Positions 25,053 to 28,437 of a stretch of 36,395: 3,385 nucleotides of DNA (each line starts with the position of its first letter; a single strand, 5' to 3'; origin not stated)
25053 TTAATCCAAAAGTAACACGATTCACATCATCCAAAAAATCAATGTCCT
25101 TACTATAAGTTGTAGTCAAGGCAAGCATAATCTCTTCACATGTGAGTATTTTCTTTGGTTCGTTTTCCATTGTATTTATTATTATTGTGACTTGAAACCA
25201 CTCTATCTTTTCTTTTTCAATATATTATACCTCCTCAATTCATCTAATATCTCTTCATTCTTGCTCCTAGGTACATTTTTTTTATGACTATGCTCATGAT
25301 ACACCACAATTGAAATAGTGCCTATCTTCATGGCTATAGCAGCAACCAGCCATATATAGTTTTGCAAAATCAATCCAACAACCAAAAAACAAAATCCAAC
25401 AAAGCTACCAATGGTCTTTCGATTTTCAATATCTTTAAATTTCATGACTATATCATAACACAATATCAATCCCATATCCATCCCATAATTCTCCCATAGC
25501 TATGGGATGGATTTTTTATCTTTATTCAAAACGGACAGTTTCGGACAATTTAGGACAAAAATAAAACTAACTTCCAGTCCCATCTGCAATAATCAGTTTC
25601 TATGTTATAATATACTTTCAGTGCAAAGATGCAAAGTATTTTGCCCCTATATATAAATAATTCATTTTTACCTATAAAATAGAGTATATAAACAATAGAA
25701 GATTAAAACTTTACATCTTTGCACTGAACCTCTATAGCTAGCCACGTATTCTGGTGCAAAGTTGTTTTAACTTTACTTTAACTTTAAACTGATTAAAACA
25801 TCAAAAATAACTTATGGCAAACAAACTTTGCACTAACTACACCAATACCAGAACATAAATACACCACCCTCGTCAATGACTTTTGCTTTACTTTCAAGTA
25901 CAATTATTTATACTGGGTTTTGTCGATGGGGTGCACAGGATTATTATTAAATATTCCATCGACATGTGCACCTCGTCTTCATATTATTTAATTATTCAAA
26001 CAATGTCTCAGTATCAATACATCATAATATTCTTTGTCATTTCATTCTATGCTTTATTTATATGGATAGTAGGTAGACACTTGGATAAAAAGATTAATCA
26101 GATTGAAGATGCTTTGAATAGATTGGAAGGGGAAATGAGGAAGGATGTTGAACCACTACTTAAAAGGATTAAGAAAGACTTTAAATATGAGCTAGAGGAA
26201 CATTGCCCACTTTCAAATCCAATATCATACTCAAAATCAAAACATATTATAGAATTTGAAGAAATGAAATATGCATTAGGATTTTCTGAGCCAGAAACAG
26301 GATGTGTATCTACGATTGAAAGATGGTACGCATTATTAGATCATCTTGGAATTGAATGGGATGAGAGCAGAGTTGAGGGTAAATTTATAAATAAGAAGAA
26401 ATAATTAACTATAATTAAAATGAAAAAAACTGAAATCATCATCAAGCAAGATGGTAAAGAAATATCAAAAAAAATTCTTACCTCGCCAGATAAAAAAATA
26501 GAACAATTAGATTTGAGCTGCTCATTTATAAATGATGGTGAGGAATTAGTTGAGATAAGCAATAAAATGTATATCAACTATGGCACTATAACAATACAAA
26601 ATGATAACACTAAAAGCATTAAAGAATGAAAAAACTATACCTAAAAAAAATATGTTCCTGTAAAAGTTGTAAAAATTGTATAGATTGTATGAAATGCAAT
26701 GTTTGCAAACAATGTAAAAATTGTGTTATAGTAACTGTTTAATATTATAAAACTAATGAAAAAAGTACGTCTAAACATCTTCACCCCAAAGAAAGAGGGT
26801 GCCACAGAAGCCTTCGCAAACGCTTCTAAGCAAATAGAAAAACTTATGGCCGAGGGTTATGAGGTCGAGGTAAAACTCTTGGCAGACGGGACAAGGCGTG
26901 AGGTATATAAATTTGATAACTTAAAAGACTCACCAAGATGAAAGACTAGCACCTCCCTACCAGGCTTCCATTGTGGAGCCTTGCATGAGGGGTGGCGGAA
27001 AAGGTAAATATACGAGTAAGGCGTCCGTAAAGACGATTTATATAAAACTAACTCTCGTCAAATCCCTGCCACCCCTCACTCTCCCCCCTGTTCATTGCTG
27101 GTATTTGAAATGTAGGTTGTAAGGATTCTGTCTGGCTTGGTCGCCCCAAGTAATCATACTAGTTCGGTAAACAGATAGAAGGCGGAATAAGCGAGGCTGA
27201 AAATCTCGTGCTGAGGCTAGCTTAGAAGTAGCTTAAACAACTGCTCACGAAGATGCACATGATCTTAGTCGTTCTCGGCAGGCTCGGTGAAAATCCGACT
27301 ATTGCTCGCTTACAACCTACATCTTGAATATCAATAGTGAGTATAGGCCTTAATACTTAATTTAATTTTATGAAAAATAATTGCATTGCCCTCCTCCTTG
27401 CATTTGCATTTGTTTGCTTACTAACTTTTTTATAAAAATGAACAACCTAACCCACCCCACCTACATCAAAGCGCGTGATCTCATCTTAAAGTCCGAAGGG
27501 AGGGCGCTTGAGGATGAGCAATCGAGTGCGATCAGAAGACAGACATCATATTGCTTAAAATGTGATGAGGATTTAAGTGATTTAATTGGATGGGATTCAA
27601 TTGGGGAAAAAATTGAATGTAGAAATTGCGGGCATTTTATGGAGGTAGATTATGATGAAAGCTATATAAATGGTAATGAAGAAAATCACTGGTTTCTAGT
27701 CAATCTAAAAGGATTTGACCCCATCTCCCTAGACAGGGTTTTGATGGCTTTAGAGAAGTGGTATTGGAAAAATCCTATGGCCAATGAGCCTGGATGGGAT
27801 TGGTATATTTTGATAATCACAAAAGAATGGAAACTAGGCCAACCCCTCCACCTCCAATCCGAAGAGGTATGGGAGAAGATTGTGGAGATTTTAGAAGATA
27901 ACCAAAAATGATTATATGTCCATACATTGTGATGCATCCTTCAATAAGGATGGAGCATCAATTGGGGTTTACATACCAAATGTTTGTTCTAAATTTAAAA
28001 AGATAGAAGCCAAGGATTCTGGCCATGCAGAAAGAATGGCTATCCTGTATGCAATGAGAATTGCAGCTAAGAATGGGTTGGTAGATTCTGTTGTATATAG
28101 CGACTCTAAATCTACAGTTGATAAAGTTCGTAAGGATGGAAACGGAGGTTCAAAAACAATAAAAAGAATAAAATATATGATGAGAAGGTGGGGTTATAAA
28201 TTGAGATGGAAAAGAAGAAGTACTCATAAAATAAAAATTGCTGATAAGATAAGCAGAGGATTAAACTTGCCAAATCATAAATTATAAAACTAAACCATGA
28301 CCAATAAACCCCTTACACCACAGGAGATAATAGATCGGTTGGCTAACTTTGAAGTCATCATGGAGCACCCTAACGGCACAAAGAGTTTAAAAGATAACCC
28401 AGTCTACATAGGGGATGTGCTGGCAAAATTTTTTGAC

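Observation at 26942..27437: GC-rich, ORF-free, highly structured element of about 400 nt: a candidate novel ncRNA or structured origin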

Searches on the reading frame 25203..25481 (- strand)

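Call 94: search_protein_families(library=pfam, proteins=[window:25203-25481:-], max_evalue=0.01)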
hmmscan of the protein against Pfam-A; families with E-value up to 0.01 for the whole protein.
window:25203-25481:- (92 aa): 1 family
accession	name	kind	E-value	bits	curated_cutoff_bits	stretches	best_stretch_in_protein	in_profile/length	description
PF17597.7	DUF5493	-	0.0047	17.6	27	1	27-62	10-43/82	Family of unknown function (DUF5493)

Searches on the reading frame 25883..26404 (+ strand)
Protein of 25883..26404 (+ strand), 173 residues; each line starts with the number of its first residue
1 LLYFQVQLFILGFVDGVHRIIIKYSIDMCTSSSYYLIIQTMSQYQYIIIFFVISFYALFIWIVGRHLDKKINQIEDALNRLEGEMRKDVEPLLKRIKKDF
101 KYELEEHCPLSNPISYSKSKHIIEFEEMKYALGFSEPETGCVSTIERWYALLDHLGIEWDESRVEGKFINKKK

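Call 94: search_protein_families(library=pfam, proteins=[window:25883-26404:+], max_evalue=0.01)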
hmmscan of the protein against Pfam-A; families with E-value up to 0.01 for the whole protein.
window:25883-26404:+ (173 aa): 1 family
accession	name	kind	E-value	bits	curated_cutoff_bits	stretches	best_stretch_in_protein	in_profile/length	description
PF06151.18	Trehalose_recp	-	0.007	15.5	21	1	33-84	198-249/410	Trehalose receptor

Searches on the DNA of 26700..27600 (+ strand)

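Call 5: search_rna_families(source=window, start=26700, end=27600, threshold=evalue, max_evalue=10, show_alignments=5)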
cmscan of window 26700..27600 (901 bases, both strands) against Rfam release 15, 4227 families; matches with E-value up to 10: 3.
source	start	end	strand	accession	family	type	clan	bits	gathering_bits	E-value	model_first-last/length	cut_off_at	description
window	26718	26769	+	RF03091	Clostridium-PBP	Gene; sRNA;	-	19.5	94.4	8.8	1-73/73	no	Clostridium-PBP RNA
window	26943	27002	-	RF01014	mir-1306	Gene; miRNA;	-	15.6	70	3.2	1-72/72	no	mir-1306 microRNA precursor family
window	26824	26988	+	RF01408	sraL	Gene; sRNA;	-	12.7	39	3.8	1-142/142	no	sraL Hfq binding RNA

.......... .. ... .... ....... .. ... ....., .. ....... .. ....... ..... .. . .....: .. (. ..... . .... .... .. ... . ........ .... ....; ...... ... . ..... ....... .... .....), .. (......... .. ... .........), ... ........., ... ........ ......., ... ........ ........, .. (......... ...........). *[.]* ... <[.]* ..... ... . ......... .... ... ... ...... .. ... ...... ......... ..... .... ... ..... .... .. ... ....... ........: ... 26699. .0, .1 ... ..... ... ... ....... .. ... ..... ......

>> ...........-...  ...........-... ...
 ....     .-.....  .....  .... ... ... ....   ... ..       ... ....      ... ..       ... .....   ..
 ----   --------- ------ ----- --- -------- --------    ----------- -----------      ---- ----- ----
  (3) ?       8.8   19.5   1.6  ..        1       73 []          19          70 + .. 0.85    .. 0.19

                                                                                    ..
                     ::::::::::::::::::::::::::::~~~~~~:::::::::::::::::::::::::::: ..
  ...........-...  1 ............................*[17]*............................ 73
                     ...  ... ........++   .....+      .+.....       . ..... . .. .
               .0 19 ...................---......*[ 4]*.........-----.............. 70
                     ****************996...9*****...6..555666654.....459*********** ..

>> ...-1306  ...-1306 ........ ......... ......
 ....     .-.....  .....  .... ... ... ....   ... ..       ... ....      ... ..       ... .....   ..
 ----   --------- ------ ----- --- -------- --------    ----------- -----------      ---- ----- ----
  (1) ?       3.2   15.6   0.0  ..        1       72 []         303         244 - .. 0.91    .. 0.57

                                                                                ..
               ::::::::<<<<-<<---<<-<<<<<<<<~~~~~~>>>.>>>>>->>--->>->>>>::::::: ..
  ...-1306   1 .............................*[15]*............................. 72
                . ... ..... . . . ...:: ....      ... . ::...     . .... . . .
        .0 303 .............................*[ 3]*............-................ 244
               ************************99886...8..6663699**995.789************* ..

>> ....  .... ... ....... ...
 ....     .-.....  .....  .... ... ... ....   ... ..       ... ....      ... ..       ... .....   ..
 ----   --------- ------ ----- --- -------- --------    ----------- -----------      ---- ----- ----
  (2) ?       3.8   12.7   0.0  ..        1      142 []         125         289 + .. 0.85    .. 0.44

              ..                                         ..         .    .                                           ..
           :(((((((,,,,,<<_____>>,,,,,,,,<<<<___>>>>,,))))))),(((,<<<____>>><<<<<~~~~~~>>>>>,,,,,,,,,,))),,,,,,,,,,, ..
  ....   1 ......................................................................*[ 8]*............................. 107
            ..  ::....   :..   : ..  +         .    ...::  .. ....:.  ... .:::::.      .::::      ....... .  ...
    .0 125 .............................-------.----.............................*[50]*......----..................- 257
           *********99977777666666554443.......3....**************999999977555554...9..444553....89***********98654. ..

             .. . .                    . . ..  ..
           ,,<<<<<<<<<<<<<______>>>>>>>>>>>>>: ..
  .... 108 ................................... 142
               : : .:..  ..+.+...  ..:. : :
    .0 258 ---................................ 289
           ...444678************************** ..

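Call 10: search_dna_similar(query=window:26900-27450:+, collection=phages, mode=distant, max_evalue=0.01)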
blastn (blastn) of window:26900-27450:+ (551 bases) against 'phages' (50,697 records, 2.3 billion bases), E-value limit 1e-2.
No match.

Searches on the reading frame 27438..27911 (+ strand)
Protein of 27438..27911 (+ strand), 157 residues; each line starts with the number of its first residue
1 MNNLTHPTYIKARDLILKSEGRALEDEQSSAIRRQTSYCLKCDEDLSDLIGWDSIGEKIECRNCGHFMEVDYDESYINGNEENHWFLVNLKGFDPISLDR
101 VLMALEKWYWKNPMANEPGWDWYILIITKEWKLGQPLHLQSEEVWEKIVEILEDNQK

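Call 11: search_protein_families(library=pfam, proteins=[window:27438-27911:+], max_evalue=0.01)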
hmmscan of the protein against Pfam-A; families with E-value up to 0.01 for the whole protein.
window:27438-27911:+ (157 aa): 1 family
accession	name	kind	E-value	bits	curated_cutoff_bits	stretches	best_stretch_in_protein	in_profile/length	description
PF16753.10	Tipalpha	-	0.0093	16.3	26.6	0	67-105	90-128/151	TNF-alpha-Inducing protein of Helicobacter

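Call 12: search_protein_families(library=phrogs, proteins=[window:27438-27911:+], max_evalue=0.001)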
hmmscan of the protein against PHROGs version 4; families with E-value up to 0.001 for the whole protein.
window:27438-27911:+ (157 aa): 0 families

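Call 13: find_related_loci(query=window:27438-27911:+, collection=viral_contigs, flank=6000)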
Query window:27438-27911:+ (157 aa) in viral_contigs; peptide patterns used: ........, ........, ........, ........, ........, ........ (x = any residue, [..] = any of these).
1 stretches matched a pattern, but none encodes a relative of the query by tblastn (E <= 1e-3).

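Call 26: find_homologous_proteins(query=window:27438-27911:+, max_evalue=0.001)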
Query window:27438-27911:+ (157 aa): 8 proteins with E <= 0.001 among 22 candidates.
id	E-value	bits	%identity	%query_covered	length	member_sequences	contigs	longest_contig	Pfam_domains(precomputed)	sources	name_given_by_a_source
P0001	4.6e-54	201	100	57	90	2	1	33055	-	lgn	-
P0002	1.9e-16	79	41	97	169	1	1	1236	-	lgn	-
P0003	1.6e-15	75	51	39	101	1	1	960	-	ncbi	-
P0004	1.8e-14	72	52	45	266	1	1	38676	-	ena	-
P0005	2.4e-11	62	38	99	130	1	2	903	-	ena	-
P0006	2.5e-10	59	38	98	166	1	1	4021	-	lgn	-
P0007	1.1e-6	47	30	97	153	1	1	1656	-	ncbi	-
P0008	3.8e-6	45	31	96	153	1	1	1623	-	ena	-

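Call 27: find_encoding_contigs(protein=P0004, flank=6000, max_places=3)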
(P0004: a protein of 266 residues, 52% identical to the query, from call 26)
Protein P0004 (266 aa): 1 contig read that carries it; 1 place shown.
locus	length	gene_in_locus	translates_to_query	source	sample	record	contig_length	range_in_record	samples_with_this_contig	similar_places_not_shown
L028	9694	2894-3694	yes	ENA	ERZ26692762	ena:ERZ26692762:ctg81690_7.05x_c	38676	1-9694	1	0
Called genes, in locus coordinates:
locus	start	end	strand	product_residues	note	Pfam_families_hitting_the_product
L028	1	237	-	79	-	?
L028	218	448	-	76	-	-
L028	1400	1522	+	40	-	-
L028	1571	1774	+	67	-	-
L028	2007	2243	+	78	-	-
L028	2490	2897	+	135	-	PF09643:YopX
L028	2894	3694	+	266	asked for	-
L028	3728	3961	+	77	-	-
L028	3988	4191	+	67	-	-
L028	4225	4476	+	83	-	-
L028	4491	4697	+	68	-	-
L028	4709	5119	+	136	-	-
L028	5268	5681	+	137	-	-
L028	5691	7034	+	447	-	PF08706:D5_N (faint), PF03288:Pox_D5 (faint), PF19263:DUF5906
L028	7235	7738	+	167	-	PF01807:Zn_ribbon_DnaG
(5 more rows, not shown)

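Call 28: find_encoding_contigs(protein=P0006, flank=6000, max_places=3)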
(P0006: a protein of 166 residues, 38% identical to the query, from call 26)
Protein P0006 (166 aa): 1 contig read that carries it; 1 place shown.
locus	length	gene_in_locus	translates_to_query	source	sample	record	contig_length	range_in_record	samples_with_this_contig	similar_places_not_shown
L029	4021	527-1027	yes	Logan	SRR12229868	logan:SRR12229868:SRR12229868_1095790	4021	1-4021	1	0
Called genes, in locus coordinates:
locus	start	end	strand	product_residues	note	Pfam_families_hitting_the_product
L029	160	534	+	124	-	-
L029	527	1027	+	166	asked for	-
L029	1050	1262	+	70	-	-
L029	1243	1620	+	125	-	PF11672:DUF3268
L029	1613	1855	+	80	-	-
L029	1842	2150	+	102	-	-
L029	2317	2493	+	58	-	-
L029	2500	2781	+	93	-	-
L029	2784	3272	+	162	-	-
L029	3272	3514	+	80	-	-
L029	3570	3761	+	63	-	-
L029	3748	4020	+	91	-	?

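Call 29: find_encoding_contigs(protein=P0002, flank=6000, max_places=3)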
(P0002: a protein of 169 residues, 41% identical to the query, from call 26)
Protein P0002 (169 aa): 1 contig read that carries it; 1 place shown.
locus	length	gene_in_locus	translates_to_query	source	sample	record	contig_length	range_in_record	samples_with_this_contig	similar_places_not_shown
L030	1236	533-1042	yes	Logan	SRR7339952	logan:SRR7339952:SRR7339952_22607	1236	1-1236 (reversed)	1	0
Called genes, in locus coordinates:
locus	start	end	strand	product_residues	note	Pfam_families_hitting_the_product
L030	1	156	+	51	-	?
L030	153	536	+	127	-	-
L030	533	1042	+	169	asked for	-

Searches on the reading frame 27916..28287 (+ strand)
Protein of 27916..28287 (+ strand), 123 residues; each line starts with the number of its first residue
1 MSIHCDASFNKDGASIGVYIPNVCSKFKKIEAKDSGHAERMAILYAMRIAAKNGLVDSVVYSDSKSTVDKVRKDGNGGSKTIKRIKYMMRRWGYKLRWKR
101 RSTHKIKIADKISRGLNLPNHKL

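Call 11: search_protein_families(library=pfam, proteins=[window:27916-28287:+], max_evalue=0.01)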
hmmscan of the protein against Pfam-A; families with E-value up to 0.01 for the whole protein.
window:27916-28287:+ (123 aa): 1 family
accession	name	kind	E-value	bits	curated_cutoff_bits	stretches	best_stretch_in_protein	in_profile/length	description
PF13456.12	RVT_3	-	1.9e-06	28.3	21.6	1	28-102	33-111/123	Reverse transcriptase-like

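Call 12: search_protein_families(library=phrogs, proteins=[window:27916-28287:+], max_evalue=0.001)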
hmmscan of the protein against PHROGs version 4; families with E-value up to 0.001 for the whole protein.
window:27916-28287:+ (123 aa): 1 family
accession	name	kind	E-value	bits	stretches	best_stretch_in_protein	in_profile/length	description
phrog_531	-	DNA, RNA and nucleotide metabolism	3.4e-05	24.3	1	2-71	77-156/285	Rnase H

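Call 16: find_encoding_contigs(protein=window:27916-28287:+, flank=10000, max_places=10)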
Protein window:27916-28287:+ (123 aa): 1 contig read that carries it; 1 place shown.
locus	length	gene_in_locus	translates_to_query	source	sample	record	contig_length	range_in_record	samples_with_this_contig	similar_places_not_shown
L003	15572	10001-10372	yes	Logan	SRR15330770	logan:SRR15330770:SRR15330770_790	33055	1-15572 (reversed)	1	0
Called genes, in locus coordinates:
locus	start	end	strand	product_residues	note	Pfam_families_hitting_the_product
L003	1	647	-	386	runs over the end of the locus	PF17236:SU10_MCP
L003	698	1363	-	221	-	-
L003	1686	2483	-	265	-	PF06152:Phage_min_cap2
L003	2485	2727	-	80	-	-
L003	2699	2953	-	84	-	-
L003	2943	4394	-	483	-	PF05133:SPP1_portal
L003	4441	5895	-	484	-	PF17289:Terminase_6C (weak)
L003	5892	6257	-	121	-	-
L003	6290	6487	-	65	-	-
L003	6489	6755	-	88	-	-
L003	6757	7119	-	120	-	-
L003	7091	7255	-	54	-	-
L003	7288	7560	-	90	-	-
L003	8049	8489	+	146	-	-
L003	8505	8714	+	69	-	-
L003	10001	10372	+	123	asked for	PF13456:RVT_3 (weak)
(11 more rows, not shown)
